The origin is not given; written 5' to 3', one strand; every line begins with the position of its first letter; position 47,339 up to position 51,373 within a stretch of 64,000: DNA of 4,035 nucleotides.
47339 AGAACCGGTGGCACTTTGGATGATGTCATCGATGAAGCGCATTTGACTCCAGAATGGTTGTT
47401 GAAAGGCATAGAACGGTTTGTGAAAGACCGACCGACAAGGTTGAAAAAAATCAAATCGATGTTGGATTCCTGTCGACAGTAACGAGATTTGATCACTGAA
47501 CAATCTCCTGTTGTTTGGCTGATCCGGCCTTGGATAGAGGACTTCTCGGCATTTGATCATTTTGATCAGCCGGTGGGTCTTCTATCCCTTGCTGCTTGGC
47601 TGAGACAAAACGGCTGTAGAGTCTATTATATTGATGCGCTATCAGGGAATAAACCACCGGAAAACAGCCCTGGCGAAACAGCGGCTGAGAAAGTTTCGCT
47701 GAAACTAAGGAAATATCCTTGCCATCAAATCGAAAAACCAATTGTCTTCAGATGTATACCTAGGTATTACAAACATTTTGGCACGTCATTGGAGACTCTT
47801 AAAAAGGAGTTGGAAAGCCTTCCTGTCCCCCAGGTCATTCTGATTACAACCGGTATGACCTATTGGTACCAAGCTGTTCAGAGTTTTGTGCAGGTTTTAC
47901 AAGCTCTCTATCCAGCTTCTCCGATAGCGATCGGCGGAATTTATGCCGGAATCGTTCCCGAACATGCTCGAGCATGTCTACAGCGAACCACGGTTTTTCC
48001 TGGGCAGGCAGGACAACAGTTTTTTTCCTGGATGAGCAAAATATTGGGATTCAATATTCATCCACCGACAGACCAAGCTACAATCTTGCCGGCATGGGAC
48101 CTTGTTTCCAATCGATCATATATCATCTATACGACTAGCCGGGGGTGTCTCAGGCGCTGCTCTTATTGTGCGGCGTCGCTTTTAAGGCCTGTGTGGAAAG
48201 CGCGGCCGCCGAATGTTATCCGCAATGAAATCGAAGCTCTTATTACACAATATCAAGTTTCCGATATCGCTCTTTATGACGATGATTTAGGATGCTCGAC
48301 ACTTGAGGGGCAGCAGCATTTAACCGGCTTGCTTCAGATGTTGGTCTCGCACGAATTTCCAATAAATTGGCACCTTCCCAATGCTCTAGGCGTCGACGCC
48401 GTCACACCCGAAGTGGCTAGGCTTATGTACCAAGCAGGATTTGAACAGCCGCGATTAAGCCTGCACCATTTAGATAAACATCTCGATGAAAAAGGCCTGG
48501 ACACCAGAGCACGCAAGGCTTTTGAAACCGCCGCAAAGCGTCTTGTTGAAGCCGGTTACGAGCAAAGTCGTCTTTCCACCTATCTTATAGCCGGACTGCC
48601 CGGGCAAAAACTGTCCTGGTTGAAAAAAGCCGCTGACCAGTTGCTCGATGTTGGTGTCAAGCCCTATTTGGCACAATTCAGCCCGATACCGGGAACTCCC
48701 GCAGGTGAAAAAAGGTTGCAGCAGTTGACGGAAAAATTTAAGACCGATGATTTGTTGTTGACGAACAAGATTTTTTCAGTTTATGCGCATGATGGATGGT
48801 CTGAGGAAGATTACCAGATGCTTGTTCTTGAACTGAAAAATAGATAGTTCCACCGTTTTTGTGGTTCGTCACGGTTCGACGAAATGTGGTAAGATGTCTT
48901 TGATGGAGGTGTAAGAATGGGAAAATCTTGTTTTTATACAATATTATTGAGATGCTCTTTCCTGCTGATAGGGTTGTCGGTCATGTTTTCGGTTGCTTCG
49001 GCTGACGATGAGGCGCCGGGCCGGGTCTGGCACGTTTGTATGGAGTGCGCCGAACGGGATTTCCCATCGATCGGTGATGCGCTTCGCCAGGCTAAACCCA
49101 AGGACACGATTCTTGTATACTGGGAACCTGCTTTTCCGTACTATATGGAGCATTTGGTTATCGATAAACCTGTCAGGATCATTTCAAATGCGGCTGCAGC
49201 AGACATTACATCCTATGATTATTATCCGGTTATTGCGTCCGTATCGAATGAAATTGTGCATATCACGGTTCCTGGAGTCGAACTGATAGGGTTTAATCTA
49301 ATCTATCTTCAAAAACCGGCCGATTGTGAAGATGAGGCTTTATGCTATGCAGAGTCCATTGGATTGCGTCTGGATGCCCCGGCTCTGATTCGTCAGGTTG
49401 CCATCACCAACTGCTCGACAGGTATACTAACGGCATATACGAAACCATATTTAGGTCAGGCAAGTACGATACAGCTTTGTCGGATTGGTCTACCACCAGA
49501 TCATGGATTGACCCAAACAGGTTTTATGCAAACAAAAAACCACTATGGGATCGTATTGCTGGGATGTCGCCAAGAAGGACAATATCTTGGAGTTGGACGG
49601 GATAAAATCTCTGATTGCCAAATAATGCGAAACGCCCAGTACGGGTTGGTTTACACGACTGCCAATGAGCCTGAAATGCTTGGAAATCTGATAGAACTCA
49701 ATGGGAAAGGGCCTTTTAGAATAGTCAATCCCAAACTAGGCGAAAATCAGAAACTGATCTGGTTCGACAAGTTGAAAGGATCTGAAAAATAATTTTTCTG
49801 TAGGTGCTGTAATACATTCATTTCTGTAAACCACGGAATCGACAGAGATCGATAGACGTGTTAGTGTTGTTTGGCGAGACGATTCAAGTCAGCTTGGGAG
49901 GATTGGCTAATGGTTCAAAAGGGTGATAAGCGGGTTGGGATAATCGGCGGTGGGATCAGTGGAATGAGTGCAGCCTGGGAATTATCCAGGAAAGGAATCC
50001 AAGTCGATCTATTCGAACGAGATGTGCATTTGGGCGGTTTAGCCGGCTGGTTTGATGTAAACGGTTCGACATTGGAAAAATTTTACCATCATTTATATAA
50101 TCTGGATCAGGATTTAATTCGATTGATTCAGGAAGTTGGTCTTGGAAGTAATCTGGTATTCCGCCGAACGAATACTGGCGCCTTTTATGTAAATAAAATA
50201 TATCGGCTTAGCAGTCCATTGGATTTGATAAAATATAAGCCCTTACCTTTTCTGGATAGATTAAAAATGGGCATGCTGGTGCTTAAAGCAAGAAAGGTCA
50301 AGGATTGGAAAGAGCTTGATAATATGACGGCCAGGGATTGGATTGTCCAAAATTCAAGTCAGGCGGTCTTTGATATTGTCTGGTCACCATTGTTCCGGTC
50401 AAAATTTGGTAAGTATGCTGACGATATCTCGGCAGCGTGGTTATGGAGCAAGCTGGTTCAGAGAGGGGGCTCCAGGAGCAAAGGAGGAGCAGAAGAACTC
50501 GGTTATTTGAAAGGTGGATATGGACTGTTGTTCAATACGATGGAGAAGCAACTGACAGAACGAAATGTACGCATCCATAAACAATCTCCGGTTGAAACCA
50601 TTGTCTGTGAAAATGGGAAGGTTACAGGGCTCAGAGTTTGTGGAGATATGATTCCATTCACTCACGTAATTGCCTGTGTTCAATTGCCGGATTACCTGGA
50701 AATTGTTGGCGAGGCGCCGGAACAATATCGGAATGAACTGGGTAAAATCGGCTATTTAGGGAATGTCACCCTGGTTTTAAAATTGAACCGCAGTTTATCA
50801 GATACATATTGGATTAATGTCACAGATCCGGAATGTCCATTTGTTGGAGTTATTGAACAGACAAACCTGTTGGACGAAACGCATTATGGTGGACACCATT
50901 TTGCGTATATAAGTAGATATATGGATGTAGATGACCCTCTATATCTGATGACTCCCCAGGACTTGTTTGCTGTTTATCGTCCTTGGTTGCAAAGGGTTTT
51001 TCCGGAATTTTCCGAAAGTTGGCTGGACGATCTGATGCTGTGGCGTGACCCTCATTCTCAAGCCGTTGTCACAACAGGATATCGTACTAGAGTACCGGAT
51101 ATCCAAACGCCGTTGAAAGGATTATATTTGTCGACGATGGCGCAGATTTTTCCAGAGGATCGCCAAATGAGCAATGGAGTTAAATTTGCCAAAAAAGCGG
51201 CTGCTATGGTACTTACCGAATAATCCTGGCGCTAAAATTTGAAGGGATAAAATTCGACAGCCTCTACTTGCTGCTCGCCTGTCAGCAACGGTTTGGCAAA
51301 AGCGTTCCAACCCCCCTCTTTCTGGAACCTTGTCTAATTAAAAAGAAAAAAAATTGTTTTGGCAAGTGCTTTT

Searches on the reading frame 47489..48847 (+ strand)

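Call 34: search_protein_families(library=pfam, proteins=[window:47489-48847:+], max_evalue=0.01)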
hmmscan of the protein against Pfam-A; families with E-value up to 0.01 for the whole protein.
window:47489-48847:+ (452 aa): 2 families
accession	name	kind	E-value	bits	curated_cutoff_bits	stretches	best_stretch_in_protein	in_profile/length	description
PF04055.27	Radical_SAM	-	1.4e-10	42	29.5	1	215-384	2-165/166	Radical SAM superfamily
PF02310.24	B12-binding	-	5.2e-05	23.5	32.1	0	114-159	52-97/121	B12 binding domain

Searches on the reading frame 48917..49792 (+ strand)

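Call 34: search_protein_families(library=pfam, proteins=[window:48917-49792:+], max_evalue=0.01)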
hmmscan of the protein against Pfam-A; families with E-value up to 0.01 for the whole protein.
window:48917-49792:+ (291 aa): 1 family
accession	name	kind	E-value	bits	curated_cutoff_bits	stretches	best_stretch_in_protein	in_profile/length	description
PF13229.12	Beta_helix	-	0.0064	16.6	25.9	0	223-267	96-142/158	Right handed beta helix region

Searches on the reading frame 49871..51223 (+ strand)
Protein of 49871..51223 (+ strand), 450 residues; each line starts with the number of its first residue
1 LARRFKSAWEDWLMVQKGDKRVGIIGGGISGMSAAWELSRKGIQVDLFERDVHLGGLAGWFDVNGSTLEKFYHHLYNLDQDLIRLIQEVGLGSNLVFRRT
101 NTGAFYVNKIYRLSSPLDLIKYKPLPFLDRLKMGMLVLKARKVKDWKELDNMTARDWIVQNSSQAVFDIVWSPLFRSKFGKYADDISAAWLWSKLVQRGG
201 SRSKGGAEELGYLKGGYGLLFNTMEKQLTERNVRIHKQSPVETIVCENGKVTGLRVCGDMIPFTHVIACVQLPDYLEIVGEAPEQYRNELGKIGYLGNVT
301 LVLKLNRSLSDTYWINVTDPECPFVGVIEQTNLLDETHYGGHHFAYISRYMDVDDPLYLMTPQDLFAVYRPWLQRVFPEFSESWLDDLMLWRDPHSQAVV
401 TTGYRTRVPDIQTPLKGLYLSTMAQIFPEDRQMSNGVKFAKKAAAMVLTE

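Call 34: search_protein_families(library=pfam, proteins=[window:49871-51223:+], max_evalue=0.01)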
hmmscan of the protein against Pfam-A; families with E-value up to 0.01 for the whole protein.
window:49871-51223:+ (450 aa): 12 families
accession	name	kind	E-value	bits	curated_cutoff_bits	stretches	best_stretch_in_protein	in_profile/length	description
PF01593.30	Amino_oxidase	-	6.2e-25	88.8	19.8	1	29-421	1-416/443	Flavin containing amine oxidoreductase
PF13450.12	NAD_binding_8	-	2.6e-11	44.1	21.9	1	24-77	1-54/68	NAD(P)-binding Rossmann-like domain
PF01266.30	DAO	-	4.3e-11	43.4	27.9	1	22-55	2-35/353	FAD dependent oxidoreductase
PF00070.33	Pyr_redox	-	4.4e-06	27.5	22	0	21-53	1-33/82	Pyridine nucleotide-disulphide oxidoreductase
PF01946.23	Thi4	-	4.6e-06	26.5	26.2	1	8-57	8-56/235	Thi4 family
PF12831.13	FAD_oxidored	-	2.1e-05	24.5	27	1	23-58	3-38/416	FAD dependent oxidoreductase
PF00890.30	FAD_binding_2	-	2.7e-05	24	20.4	0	24-56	4-36/414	FAD binding domain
PF07992.20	Pyr_redox_2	-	8.7e-05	22.5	26.1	1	21-50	2-173/291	Pyridine nucleotide-disulphide oxidoreductase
PF01134.28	GIDA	-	0.00015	21.4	22.1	1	22-50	2-30/391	Glucose inhibited division protein A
PF03486.20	HI0933_like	-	0.00078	19.4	50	0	21-55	2-36/244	HI0933-like protein Rossmann domain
PF01494.25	FAD_binding_3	-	0.00083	19.1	22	1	21-50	3-32/349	FAD binding domain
PF13738.12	Pyr_redox_3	-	0.0046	16.7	30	1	19-51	164-196/305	Pyridine nucleotide-disulphide oxidoreductase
